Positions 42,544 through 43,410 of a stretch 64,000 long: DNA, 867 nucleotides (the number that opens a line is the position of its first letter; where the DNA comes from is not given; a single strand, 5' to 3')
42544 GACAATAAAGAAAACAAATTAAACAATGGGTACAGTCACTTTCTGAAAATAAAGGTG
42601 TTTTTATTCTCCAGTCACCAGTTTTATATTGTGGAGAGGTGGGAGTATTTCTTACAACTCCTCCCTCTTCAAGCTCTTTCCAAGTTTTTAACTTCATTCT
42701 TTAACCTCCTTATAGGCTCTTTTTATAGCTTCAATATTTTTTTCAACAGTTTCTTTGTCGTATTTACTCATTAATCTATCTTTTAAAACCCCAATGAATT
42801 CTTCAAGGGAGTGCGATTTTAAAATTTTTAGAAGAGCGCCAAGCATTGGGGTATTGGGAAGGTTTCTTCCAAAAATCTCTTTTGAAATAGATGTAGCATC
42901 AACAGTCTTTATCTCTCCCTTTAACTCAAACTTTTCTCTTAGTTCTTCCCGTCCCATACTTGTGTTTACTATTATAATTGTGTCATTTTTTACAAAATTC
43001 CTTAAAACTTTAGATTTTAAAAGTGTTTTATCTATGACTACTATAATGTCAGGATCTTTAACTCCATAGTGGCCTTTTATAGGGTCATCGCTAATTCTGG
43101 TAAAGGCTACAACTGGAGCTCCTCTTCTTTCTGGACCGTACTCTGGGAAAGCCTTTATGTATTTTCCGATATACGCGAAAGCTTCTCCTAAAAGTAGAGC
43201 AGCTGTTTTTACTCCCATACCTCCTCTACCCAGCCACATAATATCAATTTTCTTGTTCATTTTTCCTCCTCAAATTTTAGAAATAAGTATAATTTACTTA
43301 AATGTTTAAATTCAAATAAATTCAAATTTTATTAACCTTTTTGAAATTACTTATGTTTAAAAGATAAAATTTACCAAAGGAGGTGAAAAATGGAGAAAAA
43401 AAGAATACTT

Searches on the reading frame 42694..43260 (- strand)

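Call 38: search_protein_families(library=pfam, proteins=[window:42694-43260:-], max_evalue=0.00001)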
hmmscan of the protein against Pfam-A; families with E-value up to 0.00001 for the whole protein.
window:42694-43260:- (188 aa): 1 family
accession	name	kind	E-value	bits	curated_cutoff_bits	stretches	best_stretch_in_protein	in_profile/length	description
PF01558.24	POR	-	1.4e-39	136.4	27.4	1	13-183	1-172/173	Pyruvate ferredoxin/flavodoxin oxidoreductase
